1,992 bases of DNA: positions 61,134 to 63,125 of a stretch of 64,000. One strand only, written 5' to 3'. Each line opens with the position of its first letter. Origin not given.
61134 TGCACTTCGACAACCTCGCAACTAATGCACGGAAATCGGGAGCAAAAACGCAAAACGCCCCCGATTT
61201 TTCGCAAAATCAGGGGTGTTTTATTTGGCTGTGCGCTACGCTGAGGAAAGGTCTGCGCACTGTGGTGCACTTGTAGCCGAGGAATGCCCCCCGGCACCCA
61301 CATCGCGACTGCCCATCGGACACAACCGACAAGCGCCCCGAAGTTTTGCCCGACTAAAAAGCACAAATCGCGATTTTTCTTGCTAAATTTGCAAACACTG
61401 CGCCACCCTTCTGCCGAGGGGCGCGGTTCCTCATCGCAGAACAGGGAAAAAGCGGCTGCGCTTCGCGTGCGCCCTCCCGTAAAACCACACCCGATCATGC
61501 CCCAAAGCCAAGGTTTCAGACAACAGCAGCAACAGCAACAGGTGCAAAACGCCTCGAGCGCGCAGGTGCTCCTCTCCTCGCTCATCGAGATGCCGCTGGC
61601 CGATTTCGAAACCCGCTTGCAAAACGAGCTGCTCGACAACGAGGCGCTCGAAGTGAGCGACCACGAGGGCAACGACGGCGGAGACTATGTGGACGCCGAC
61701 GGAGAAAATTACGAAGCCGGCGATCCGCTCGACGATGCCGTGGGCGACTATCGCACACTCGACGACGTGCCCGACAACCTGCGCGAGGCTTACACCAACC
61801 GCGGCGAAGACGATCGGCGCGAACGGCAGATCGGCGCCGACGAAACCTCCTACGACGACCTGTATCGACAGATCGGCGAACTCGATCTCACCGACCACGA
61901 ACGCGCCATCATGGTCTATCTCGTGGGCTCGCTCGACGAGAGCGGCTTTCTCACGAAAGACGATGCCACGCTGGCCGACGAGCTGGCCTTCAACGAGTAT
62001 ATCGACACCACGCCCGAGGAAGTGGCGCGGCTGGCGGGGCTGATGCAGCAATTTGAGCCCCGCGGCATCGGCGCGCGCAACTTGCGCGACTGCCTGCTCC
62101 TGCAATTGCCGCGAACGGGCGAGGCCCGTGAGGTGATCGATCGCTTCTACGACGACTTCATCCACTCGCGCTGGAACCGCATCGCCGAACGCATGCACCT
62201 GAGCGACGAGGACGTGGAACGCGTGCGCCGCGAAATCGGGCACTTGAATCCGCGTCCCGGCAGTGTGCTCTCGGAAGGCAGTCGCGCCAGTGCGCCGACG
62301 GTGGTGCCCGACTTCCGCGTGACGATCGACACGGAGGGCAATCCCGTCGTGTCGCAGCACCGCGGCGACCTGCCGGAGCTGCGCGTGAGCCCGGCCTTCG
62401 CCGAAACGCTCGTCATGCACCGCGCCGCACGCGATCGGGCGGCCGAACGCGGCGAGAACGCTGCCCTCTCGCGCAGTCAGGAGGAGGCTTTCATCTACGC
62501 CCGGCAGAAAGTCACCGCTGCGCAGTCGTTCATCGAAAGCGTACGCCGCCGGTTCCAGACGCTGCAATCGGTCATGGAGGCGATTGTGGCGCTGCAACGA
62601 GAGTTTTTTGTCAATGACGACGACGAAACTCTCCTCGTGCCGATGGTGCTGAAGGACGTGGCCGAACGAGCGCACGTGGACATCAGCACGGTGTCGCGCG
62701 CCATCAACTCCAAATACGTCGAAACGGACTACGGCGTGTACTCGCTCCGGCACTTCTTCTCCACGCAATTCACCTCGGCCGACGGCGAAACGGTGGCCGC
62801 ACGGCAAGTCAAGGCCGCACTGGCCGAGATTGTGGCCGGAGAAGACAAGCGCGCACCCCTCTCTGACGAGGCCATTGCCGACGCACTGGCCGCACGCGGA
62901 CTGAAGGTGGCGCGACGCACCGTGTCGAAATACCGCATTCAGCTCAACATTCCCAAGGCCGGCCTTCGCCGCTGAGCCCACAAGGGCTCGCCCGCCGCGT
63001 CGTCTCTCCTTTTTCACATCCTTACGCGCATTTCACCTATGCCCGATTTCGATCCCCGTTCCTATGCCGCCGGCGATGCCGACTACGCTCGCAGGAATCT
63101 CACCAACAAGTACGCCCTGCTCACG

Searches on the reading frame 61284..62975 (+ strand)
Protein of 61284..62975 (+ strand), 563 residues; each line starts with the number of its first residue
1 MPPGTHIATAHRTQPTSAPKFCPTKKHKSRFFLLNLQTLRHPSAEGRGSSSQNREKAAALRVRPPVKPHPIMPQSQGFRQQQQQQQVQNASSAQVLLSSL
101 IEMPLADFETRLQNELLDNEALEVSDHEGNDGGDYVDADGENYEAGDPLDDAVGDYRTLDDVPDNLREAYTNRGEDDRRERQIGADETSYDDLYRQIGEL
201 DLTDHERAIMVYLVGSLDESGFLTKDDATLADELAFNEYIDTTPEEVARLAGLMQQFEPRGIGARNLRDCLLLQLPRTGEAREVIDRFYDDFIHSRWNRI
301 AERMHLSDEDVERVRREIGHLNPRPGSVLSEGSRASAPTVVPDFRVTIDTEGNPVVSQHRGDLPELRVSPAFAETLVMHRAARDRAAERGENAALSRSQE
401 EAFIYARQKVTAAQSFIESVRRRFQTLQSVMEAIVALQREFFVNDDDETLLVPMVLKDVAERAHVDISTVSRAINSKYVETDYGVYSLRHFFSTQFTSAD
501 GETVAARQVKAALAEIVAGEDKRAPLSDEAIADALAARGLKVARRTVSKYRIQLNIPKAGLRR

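Call 83: search_protein_families(library=pfam, proteins=[window:61284-62975:+], max_evalue=0.001)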
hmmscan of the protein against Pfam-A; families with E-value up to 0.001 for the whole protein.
window:61284-62975:+ (563 aa): 3 families
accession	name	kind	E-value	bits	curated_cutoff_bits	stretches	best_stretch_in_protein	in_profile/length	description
PF04552.19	Sigma54_DBD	-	7e-47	159.6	22.8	1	405-563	3-159/160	Sigma-54, DNA binding domain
PF04963.19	Sigma54_CBD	-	3.4e-42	144.7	22.9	1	182-371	5-184/185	Sigma-54 factor, core binding domain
PF00356.27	LacI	-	2.9e-05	24.2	27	1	456-477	2-23/46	Bacterial regulatory proteins, lacI family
